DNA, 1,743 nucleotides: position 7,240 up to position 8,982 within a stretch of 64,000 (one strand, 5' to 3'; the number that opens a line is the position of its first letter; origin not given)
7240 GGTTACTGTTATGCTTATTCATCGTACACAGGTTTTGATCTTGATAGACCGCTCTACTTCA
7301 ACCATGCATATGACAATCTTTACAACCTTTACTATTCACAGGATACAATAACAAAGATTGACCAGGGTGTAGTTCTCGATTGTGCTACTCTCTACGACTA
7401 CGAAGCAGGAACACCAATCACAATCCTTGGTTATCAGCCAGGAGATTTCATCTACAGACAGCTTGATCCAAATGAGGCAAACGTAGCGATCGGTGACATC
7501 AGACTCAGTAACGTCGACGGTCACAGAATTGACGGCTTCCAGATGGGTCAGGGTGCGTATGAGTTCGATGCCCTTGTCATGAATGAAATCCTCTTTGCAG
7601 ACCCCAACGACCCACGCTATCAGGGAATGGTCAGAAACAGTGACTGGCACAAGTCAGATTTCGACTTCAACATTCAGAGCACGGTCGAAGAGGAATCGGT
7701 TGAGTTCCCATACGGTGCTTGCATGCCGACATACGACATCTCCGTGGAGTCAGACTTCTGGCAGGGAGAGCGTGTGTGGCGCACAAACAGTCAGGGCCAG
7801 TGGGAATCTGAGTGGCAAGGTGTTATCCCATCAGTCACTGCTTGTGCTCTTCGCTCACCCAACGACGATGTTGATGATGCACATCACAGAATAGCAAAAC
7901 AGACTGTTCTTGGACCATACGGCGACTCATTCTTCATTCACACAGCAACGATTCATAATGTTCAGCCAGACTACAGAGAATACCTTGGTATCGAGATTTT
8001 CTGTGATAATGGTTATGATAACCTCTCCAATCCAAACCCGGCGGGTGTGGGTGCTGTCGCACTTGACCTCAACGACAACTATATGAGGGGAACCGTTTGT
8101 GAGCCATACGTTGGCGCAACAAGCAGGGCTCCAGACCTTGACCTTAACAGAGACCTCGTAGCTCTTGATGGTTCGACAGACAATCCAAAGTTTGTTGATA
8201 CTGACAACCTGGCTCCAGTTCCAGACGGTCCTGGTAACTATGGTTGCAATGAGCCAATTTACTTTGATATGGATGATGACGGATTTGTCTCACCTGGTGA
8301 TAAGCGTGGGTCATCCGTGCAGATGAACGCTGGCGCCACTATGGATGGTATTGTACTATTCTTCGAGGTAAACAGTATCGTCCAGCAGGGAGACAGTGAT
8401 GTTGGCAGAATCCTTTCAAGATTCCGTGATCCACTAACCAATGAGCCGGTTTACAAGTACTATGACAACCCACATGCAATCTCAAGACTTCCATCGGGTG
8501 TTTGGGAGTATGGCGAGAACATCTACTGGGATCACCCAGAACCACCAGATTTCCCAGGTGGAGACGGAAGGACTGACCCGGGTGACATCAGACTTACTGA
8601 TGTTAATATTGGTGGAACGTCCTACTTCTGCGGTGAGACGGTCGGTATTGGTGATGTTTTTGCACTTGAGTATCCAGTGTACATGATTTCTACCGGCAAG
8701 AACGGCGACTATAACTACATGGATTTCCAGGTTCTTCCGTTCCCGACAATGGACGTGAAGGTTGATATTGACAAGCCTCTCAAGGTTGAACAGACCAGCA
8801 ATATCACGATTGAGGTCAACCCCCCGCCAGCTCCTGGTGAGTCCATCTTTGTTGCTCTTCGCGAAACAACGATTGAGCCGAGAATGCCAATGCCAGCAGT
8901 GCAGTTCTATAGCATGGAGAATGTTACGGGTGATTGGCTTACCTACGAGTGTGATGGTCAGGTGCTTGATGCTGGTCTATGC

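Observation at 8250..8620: Repeated EF-hand / dockerin-like Ca-binding loops ending in DxRLTDV in the N-terminal halves of the giants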

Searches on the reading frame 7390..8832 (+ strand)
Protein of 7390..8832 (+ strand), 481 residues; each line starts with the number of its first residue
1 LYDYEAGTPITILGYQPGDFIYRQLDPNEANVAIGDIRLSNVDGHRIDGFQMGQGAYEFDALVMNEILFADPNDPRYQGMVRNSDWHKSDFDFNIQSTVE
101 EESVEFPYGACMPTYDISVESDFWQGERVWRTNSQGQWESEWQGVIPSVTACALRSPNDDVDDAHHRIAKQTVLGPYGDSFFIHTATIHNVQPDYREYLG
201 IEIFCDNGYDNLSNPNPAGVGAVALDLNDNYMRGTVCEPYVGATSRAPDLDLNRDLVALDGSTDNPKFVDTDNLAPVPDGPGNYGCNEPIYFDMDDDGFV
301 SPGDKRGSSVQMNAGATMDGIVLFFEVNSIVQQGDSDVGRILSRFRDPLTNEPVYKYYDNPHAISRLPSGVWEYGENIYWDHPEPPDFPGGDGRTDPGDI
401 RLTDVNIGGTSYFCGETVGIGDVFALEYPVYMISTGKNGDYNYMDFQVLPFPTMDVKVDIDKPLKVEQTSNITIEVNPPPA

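Call 41: predict_structure(alignment_id=A2)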
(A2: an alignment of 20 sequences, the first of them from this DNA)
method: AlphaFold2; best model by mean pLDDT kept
length: 481 residues; sequences in the alignment: 20
mean_pLDDT: 62.1   pTM: 0.42
mean pLDDT of the five models: 62.1, 59.4, 58.5, 58.3, 51.9
residues with pLDDT >= 90: 62; 70-90: 114; 50-70: 151; < 50: 154
segments of 3 or more residues with pLDDT < 50: 9-20, 37-59, 80-110, 173-182, 212-246, 421-453
pLDDT, mean of each block of 10 residues (from residue 1): 49 39 63 53 36 40 63 56 40 38 41 63 54 71 57 69 62 44 59 68 61 44 41 31 46 88 86 72 85 93 94 75 91 93 88 88 67 89 75 83 84 75 31 31 32 56 59 60 44
secondary structure, 60 per line:
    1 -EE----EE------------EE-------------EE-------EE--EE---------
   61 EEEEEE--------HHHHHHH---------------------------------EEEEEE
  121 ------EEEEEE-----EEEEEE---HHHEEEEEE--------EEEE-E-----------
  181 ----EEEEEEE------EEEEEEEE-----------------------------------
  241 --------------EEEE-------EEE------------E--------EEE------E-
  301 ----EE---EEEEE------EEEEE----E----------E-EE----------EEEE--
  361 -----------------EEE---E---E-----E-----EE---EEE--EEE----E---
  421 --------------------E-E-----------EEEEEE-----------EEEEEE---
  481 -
elements in order: E61-66 H75-81 E115-120 E127-132 E138-143 E150-155 E164-167 E185-191 E198-205 E255-258 E266-268 E290-292 E310-314 E321-325 E355-358 E378-380 E405-407 E410-412 E455-460 E472-477
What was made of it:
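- The same region was the only confident part of the larger model (call 41).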

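Call 46: fold_search(model_id=the predicted structure, library=pdb)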
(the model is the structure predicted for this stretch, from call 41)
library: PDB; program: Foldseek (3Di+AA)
matches with E <= 10: 82; with E <= 0.001: 0
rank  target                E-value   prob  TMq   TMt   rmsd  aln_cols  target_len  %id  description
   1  3v0a_A                2.2e-02  0.08  0.08  0.04  21.8       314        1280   12  2.7 angstrom crystal structure of BoNT/Ai in complex with NTNHA (released 2012-03-14)
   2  9ea9_A                3.5e-02  0.06  0.08  0.04  23.6       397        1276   11  Crystal structure of BoNT/A-NTNH-HA70 -VHH_F12-VHH_H7-Fab_NTNH complex (released 2025-09-17)
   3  6g5g_B                1.7e-01  0.02  0.09  0.06  21.4       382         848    8  Crystal structure of an engineered Botulinum Neurotoxin type B mutant E1191M/S1199Y in complex with human synaptotagmi (released 2019-01-16)
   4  8pn7_G                9.4e-01  0.01  0.06  0.10  18.0       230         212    8  Engineered glycolyl-CoA carboxylase (G20R variant) with bound CoA (released 2023-11-29)
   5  6ybq_I                1.2e+00  0.01  0.06  0.10  19.6       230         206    9  Engineered glycolyl-CoA carboxylase (quintuple mutant) with bound CoA (released 2020-10-28)
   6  5f0m_B                1.2e+00  0.01  0.06  0.09  19.9       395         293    8  Structure of retromer VPS26-VPS35 subunits bound to SNX3 and DMT1 (SeMet labeled) (released 2016-12-07)
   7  6p25_B                1.2e+00  0.01  0.07  0.06  19.6       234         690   10  Structure of S. cerevisiae protein O-mannosyltransferase Pmt1-Pmt2 complex bound to the sugar donor and a peptide acce (released 2019-07-10)
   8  3wa1                  1.5e+00  0.01  0.07  0.08  18.7       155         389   15  Crystal structure of BinB: A receptor binding component of the binary toxin from Lysinibacillus sphaericus (released 2014-07-02)
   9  8h02                  1.6e+00  0.08  0.06  0.29  18.2       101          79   11  Crystal structure of Synechococcus elongatus PCC 7942 RNA polymerase SI3-tail (released 2023-04-19)
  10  3lha_B                1.6e+00  0.01  0.08  0.12  21.4       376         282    8  Crystal structure of mouse VPS26B(R240S/G241A/E242S) in spacegroup P41 21 2 (released 2010-02-02)
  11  9sv8_B                1.6e+00  0.01  0.09  0.07  27.4       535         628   10  Herpes simplex virus 2 delta28-73 glycoprotein C ectodomain in complex with C3b (released 2025-12-10)
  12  8uin_G                1.8e+00  0.01  0.08  0.06  24.6       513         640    8  Structure of the C3bBb-albicin complex (released 2024-05-08)
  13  5yvq_A                1.9e+00  0.02  0.09  0.12  34.5       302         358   12  Complex of Mu phage tail fiber and its chaperone (released 2019-05-22)
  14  9a56_B                1.9e+00  0.01  0.05  0.11  17.6       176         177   14  Integrative model of RPOB-NUSG by crosslinking MS and deep learning (released 2024-09-18)
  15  4v7q_BY               2.1e+00  0.01  0.07  0.06  33.0       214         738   11  Atomic model of an infectious rotavirus particle (released 2014-07-09)
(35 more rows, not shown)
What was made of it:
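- Tried and rejected: First AF2 job on G2 aa 580-1060: mostly low confidence (mean pLDDT 62), and its Foldseek search was uninformative (calls 41, 46).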

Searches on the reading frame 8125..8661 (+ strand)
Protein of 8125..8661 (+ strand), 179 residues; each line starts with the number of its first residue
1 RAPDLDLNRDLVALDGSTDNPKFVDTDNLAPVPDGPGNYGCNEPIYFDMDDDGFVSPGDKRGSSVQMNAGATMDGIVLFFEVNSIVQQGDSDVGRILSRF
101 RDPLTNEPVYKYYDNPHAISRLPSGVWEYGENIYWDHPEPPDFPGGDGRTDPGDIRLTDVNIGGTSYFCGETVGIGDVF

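Call 54: predict_structure(alignment_id=A4)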
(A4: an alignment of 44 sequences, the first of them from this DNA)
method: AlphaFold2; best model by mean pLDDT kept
length: 179 residues; sequences in the alignment: 44
mean_pLDDT: 90.3   pTM: 0.85
mean pLDDT of the five models: 90.3, 90.1, 87.7, 87.7, 87.5
residues with pLDDT >= 90: 121; 70-90: 49; 50-70: 8; < 50: 1
segments of 3 or more residues with pLDDT < 50: none
pLDDT, mean of each block of 10 residues (from residue 1): 89 91 92 91 97 98 93 85 97 97 90 79 86 91 84 95 93 77
secondary structure, 60 per line:
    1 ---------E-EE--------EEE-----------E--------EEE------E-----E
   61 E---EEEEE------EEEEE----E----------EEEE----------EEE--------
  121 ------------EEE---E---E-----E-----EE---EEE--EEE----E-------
elements in order: E22-24 E45-47 E65-69 E76-80 E96-99 E110-112 E133-135 E160-162 E165-167
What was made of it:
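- On Type I dockerin (PF00404): No helices are predicted (call 54).
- On FG-GAP / VCBS beta-propeller: Two units form a compact module on their own (call 54).
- Closest known: Type I dockerin. Different: Here each loop is followed by a beta-strand and no helix is predicted (call 54).
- The AF2 model has no helix, whereas a dockerin is loop-helix, loop-helix (call 54). In the giants the four units are separated by other domains, and two units alone give a compact module with pTM 0.85 (call 54).
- Tried and rejected: Trimming to aa 825-1003 with a deeper alignment fixed the model (call 54).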

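Call 62: fold_search(model_id=the predicted structure, library=pdb)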
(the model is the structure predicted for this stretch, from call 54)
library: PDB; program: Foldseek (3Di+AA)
matches with E <= 10: 80; with E <= 0.001: 0
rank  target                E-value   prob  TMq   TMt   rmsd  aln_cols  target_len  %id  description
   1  4yg6_A                4.6e-01  0.04  0.12  0.13  15.0       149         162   11  Structural basis of glycan recognition in neonate-specific rotaviruses (released 2015-09-30)
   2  4yg3                  8.1e-01  0.03  0.11  0.12  14.7       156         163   10  Structural basis of glycan recognition in neonate-specific rotaviruses (released 2015-09-30)
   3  5cb7_A                1.1e+00  0.03  0.13  0.14  15.6       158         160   12  Crystallographic structure of human rotavirus K8 VP8* in complex with A-type HBGA (released 2016-06-08)
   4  4yg0_A                1.1e+00  0.03  0.11  0.12  15.2       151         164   10  Structural basis of glycan recognition in neonate-specific rotaviruses (released 2015-09-30)
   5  4drr                  1.4e+00  0.02  0.13  0.13  15.9       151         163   11  Cell attachment protein VP8* of a human rotavirus specifically interacts with A-type histo-blood group antigen (released 2012-04-11)
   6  4v7q_BY               1.7e+00  0.02  0.13  0.04  16.8       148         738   13  Atomic model of an infectious rotavirus particle (released 2014-07-09)
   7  2xhc                  1.7e+00  0.01  0.13  0.08  20.9       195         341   10  Crystal Structure of Thermotoga maritima N-utilization Substance G (NusG) (released 2011-06-29)
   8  9jaa                  2.1e+00  0.02  0.12  0.12  15.1       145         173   11  P[28] rotavirus VP8* (released 2025-07-09)
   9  8h02                  3.1e+00  0.06  0.15  0.29  14.8        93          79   14  Crystal structure of Synechococcus elongatus PCC 7942 RNA polymerase SI3-tail (released 2023-04-19)
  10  5ex1_E                3.1e+00  0.02  0.15  0.11  16.7       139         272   12  Crystal structure of cyclophilin AquaCyp300 from Hirschia baltica (released 2016-06-22)
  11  4yfw_A                3.3e+00  0.02  0.12  0.13  14.7       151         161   10  Structural basis of glycan recognition in neonate-specific rotaviruses (released 2015-09-30)
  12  9hjp_A                3.9e+00  0.08  0.14  0.07  10.7        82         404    6  Improved structure of mouse Gasdermin D (released 2025-10-01)
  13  7aoi_AY               3.9e+00  0.01  0.13  0.10  11.6       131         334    8  Trypanosoma brucei mitochondrial ribosome large subunit assembly intermediate (released 2020-12-02)
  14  7c8p_A                4.3e+00  0.01  0.14  0.15  15.0       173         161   13  Structural and functional characterization of human group A rotavirus P[25] VP8* (released 2021-04-14)
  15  5v7q_P                4.3e+00  0.01  0.12  0.14  14.8       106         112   10  Cryo-EM structure of the large ribosomal subunit from Mycobacterium tuberculosis bound with a potent linezolid analog (released 2017-09-20)
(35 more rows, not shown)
